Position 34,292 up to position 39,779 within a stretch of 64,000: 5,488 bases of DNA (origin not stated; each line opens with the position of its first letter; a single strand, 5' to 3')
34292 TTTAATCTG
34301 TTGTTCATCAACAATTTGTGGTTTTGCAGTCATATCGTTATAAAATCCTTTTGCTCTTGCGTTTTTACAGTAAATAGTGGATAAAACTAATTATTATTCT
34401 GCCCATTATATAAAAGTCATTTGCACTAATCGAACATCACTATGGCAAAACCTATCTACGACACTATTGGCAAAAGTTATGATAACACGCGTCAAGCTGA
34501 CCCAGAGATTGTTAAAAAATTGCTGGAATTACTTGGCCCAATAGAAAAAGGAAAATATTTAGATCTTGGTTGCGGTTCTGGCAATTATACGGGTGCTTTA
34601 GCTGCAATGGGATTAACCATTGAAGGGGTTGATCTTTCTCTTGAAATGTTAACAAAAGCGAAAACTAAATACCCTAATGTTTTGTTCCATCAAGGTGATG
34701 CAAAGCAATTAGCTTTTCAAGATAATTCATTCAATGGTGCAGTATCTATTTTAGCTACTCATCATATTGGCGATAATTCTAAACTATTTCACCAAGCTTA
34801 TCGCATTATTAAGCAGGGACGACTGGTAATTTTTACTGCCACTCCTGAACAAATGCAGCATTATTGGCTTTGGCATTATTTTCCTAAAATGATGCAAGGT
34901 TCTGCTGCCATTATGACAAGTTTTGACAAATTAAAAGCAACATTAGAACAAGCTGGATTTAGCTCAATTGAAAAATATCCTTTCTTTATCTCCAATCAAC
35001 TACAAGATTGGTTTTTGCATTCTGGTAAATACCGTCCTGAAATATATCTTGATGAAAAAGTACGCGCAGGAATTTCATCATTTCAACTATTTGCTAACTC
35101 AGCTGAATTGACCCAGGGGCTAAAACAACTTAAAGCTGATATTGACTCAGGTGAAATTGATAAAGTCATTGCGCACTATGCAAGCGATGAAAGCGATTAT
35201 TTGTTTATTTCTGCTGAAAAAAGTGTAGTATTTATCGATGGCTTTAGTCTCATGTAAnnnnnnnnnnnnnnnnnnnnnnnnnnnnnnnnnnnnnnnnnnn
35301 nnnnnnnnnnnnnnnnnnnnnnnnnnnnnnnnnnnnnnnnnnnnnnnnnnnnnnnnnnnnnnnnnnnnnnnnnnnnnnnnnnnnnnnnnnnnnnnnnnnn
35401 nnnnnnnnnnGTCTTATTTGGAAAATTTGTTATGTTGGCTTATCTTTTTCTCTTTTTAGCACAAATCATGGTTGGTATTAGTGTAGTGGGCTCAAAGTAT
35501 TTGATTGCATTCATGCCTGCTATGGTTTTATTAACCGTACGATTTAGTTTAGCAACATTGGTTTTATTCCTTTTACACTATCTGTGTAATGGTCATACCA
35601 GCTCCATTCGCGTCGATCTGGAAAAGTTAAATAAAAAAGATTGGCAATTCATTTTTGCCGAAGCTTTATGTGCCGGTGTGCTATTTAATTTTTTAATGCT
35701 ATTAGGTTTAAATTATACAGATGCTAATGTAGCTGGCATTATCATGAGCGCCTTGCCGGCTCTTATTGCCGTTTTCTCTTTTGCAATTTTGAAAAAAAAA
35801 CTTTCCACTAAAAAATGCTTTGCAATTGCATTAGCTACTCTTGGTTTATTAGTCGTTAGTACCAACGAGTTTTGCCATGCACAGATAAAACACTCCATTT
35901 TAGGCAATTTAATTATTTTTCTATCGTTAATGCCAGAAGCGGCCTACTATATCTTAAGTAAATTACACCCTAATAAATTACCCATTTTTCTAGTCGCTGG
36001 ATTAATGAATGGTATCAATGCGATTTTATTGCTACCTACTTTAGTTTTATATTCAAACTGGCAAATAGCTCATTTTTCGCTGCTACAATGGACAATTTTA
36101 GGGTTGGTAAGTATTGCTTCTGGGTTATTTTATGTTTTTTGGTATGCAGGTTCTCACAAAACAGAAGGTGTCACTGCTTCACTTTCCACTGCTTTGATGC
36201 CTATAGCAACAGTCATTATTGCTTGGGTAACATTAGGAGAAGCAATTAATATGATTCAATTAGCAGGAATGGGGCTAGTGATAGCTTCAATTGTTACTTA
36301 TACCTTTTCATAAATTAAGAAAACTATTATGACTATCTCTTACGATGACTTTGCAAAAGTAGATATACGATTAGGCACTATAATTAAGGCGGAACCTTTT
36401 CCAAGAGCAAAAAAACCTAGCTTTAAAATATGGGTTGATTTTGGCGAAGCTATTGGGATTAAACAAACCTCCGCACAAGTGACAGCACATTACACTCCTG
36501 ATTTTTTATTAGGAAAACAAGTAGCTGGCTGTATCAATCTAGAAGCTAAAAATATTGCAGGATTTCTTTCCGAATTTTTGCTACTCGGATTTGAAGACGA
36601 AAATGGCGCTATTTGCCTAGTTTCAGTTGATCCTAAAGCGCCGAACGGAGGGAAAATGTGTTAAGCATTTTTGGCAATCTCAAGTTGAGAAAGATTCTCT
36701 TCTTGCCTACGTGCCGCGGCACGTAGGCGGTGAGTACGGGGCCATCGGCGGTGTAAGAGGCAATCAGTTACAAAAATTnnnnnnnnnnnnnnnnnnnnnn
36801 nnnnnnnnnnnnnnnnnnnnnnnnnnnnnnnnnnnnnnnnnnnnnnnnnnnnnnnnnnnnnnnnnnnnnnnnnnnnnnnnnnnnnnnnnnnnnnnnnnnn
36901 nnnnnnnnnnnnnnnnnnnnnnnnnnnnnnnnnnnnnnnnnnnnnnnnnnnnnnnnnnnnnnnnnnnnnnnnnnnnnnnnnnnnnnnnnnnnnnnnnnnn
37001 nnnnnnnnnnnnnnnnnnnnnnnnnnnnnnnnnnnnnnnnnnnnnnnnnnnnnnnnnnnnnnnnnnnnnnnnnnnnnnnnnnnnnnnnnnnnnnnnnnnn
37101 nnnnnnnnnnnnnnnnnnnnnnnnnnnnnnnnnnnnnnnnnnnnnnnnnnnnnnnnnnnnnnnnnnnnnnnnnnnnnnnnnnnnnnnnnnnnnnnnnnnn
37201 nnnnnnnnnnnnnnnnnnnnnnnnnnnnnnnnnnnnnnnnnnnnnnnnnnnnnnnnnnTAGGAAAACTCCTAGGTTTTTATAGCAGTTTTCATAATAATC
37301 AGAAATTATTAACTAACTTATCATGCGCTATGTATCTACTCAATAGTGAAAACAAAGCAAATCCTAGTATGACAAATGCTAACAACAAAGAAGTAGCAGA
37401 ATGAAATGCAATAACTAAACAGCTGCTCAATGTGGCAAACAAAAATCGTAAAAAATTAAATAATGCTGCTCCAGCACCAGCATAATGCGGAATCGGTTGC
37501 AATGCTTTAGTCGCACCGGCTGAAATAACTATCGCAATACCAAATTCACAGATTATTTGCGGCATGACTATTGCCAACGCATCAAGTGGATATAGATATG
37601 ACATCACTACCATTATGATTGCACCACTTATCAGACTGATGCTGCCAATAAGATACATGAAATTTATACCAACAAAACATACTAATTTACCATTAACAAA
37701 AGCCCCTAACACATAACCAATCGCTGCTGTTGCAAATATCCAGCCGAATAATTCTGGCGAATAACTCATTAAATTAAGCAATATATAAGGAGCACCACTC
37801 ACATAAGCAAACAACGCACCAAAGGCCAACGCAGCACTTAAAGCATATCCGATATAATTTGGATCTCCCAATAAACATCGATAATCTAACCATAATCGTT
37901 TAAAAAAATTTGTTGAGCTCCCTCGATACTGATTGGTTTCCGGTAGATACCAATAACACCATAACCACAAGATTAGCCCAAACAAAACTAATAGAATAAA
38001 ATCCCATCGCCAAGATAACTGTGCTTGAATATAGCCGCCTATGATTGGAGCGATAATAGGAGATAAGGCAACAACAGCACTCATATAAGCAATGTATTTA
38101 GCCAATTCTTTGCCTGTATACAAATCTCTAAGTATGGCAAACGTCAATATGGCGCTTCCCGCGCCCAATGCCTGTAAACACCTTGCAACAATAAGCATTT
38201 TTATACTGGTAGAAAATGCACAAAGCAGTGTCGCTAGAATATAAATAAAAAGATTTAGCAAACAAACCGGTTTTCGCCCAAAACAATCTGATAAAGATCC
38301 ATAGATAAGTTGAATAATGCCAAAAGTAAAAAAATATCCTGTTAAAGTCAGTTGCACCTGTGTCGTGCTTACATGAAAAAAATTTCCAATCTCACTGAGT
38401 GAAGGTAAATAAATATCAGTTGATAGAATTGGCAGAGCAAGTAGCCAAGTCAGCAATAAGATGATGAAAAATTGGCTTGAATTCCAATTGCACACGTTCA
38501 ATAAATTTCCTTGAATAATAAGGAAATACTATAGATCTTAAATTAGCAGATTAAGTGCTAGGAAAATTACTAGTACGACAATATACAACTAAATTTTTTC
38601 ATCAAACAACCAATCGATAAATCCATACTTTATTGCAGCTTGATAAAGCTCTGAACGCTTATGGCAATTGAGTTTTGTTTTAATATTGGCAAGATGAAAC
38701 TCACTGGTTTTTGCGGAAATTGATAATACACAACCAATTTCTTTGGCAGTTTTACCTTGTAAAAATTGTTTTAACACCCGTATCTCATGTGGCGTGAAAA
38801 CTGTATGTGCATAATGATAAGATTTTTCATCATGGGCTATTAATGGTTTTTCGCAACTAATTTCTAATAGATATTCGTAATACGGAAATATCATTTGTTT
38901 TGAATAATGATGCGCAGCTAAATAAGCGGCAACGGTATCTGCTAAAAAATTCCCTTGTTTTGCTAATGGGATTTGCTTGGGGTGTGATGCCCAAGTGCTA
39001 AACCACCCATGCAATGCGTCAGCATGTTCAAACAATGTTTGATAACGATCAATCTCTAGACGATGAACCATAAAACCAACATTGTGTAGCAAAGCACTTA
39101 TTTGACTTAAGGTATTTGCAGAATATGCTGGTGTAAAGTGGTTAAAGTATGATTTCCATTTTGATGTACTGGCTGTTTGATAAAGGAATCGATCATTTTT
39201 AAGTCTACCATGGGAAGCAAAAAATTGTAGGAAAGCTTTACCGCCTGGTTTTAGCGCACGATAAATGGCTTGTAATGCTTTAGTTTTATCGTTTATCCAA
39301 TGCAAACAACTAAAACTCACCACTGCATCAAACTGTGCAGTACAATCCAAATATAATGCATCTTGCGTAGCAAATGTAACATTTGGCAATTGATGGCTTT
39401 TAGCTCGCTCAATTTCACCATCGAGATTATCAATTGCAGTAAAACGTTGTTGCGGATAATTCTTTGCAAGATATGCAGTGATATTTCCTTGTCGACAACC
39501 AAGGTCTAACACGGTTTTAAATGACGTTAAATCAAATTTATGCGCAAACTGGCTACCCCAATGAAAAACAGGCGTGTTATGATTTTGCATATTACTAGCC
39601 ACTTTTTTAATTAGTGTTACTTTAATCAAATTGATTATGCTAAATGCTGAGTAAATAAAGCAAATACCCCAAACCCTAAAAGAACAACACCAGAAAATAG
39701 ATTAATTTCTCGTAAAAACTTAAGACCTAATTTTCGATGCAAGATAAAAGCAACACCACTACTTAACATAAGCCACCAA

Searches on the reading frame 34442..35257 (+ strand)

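Call 19: search_protein_families(library=pfam, proteins=[window:34442-35257:+], max_evalue=0.00001)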
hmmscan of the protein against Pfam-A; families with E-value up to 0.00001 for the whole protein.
window:34442-35257:+ (271 aa): 6 families
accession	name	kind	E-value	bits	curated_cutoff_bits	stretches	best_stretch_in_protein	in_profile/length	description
PF08241.18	Methyltransf_11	-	1.9e-20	73.7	21.2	1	40-130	1-94/95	Methyltransferase domain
PF13649.12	Methyltransf_25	-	5.6e-19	69.1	27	1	40-126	2-96/97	Methyltransferase domain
PF13489.12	Methyltransf_23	-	9.8e-16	58.4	27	1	18-175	4-161/164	Methyltransferase domain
PF13847.12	Methyltransf_31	-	3.6e-15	56.4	27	1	37-134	5-113/145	Methyltransferase domain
PF01209.24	Ubie_methyltran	-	1.8e-09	37.7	20.1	1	28-133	40-155/233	ubiE/COQ5 methyltransferase family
PF08242.18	Methyltransf_12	-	3e-09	37.9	30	1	40-126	1-95/98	Methyltransferase domain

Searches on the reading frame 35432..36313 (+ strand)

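Call 19: search_protein_families(library=pfam, proteins=[window:35432-36313:+], max_evalue=0.00001)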
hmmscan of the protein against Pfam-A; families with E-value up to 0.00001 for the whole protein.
window:35432-36313:+ (293 aa): 1 family
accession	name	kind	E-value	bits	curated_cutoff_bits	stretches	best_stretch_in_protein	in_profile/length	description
PF00892.27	EamA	-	1.3e-34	119.8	28.2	2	2-144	2-135/135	EamA-like transporter family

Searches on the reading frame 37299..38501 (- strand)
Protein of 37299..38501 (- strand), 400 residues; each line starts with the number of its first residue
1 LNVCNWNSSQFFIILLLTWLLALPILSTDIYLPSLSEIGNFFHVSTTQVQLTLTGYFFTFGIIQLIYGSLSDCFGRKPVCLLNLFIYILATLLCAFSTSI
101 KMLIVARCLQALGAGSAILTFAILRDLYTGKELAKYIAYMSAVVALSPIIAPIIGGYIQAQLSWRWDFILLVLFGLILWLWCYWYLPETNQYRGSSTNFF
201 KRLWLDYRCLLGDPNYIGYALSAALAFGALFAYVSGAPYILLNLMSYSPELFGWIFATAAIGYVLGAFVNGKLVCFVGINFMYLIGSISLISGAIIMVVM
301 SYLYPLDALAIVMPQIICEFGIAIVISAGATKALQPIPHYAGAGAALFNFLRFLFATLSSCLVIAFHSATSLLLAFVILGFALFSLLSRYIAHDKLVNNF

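Call 19: search_protein_families(library=pfam, proteins=[window:37299-38501:-], max_evalue=0.00001)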
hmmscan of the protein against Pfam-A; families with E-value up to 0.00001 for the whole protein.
window:37299-38501:- (400 aa): 3 families
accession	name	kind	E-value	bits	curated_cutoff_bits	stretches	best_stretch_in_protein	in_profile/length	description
PF07690.21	MFS_1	-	2.5e-41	142.2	33.4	1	25-358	9-345/347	Major Facilitator Superfamily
PF00083.30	Sugar_tr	-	7.4e-09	35.4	22.3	1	49-192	46-197/452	Sugar (and other) transporter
PF06609.19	TRI12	-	9e-07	28.2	23.2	1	62-192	93-225/599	Fungal trichothecene efflux pump (TRI12)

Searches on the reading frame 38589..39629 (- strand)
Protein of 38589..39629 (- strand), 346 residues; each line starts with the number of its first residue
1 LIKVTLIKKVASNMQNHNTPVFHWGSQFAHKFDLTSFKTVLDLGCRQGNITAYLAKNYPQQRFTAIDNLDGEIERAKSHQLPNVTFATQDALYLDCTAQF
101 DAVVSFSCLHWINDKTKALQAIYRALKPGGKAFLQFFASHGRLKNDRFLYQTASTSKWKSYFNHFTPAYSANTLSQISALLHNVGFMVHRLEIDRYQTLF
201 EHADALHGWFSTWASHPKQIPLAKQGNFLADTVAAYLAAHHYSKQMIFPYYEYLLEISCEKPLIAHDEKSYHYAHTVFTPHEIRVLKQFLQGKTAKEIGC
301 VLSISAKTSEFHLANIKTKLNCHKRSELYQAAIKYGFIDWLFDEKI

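Call 20: search_protein_families(library=pfam, proteins=[window:38589-39629:-], max_evalue=0.00001)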
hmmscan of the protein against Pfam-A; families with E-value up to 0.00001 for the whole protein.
window:38589-39629:- (346 aa): 10 families
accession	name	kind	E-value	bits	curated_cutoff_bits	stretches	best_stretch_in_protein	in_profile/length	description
PF13649.12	Methyltransf_25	-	3.3e-19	69.8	27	1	40-130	1-97/97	Methyltransferase domain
PF08241.18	Methyltransf_11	-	2.2e-17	63.9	21.2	1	41-133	1-94/95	Methyltransferase domain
PF13489.12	Methyltransf_23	-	1.2e-16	61.3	27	1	34-189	20-162/164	Methyltransferase domain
PF08242.18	Methyltransf_12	-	1.7e-16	61.2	30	1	41-131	1-97/98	Methyltransferase domain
PF13847.12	Methyltransf_31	-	1.5e-15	57.6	27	1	38-157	5-127/145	Methyltransferase domain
PF00196.25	GerE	-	2.9e-14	52.9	23.5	1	277-331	2-56/57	Bacterial regulatory proteins, luxR family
PF00891.24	Methyltransf_2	-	2.2e-07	30.9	22.3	1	25-133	51-163/210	O-methyltransferase domain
PF05401.17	NodS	-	2.6e-07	31.1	24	1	38-122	45-129/201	Nodulation protein S (NodS)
PF01728.25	FtsJ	-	3.9e-06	27.4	24.1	1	29-123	13-119/181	FtsJ-like methyltransferase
PF01209.24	Ubie_methyltran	-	4.5e-06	26.6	20.1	0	38-134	49-151/233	ubiE/COQ5 methyltransferase family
